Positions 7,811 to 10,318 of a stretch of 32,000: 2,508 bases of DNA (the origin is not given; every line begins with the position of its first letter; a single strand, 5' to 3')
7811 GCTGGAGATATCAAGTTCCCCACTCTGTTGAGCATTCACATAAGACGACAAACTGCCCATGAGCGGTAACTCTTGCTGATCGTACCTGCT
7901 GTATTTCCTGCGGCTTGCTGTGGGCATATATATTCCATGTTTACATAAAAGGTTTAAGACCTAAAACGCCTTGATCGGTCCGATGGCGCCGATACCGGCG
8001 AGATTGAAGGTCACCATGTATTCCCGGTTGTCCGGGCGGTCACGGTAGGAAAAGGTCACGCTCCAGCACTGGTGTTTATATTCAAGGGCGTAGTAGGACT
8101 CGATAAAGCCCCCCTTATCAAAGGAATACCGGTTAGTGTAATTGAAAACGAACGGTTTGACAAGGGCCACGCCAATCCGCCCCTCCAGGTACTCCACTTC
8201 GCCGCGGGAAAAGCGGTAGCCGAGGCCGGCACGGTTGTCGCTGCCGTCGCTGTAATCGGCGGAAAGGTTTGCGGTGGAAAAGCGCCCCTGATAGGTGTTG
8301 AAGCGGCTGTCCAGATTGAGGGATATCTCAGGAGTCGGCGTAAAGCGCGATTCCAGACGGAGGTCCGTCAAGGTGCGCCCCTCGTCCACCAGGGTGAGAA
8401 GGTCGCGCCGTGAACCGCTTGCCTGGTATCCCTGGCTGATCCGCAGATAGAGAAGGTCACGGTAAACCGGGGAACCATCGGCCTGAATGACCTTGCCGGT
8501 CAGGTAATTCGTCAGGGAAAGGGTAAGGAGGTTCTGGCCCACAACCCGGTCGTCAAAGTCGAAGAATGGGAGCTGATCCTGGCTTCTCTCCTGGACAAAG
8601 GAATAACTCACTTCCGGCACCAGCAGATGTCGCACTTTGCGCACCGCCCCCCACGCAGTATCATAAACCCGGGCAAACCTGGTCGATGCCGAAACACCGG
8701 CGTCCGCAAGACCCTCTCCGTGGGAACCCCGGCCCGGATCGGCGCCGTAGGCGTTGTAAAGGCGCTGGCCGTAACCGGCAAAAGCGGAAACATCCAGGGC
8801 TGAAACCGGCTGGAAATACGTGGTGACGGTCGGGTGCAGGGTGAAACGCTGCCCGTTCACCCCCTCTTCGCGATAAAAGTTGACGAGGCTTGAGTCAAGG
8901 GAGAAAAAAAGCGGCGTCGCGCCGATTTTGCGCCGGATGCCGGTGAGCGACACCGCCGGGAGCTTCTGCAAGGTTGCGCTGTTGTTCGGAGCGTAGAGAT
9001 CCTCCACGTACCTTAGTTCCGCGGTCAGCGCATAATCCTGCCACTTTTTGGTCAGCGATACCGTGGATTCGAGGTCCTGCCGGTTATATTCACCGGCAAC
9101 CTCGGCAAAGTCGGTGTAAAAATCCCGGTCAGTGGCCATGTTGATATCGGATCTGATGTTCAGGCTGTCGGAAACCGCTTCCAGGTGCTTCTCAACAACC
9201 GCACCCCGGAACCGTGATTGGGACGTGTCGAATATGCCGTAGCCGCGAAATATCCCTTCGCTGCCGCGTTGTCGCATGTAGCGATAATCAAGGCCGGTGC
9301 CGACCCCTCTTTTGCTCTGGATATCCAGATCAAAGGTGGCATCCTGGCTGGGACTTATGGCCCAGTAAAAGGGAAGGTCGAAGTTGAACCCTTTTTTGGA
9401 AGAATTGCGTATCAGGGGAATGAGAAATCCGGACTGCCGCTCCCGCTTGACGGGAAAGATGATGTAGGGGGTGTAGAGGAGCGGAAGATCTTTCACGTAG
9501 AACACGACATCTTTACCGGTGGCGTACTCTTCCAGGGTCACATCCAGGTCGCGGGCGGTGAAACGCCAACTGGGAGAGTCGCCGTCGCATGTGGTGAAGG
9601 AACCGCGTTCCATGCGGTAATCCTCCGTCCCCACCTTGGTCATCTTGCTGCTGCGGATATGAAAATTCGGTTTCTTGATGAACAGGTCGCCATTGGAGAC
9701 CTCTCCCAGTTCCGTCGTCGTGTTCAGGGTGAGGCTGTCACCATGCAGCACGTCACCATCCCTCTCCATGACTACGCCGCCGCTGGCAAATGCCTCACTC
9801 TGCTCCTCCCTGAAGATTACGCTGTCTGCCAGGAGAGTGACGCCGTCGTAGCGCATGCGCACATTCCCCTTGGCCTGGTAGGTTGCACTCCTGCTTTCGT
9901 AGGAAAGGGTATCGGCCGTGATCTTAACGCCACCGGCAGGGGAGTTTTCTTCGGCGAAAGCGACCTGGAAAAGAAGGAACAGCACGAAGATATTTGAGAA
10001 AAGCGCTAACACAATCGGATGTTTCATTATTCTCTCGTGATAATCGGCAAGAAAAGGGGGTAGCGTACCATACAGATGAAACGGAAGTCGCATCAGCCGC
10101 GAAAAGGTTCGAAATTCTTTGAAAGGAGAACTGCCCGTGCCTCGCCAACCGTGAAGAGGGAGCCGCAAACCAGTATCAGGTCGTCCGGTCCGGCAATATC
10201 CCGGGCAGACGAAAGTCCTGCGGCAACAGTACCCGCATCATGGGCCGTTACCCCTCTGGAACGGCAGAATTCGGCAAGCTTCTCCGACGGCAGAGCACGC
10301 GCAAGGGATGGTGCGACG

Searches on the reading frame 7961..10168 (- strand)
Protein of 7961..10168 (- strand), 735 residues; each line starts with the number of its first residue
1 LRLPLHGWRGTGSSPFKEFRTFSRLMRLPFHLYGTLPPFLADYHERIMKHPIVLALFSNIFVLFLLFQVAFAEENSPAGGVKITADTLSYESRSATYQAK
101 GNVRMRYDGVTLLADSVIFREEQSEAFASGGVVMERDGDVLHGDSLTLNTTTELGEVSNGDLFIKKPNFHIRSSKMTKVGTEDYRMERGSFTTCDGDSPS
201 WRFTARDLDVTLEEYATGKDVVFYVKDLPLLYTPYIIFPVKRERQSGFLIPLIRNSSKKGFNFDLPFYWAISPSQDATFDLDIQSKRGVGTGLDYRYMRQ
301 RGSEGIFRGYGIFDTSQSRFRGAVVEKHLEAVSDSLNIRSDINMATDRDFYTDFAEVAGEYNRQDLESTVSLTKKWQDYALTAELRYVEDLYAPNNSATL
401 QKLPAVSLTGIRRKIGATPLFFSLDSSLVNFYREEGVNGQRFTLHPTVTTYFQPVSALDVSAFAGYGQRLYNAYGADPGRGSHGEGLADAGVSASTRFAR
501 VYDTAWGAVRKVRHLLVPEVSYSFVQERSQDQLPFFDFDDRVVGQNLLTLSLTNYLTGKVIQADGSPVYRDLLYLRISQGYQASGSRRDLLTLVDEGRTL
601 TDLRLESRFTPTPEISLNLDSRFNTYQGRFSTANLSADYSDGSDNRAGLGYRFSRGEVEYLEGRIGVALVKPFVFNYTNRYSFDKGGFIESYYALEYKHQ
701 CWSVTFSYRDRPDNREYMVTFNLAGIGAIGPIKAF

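Call 65: search_protein_families(library=pfam, proteins=[window:7961-10168:-], max_evalue=0.00001)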
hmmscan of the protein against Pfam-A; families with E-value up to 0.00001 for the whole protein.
window:7961-10168:- (735 aa): 2 families
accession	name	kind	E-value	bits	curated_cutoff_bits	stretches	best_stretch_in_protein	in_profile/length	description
PF04453.20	LptD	-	1e-43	150.6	22.4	1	320-661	2-362/384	LPS transport system D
PF19838.5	LptD_2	-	3.8e-18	65.8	22.5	1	221-393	6-189/464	LptD protein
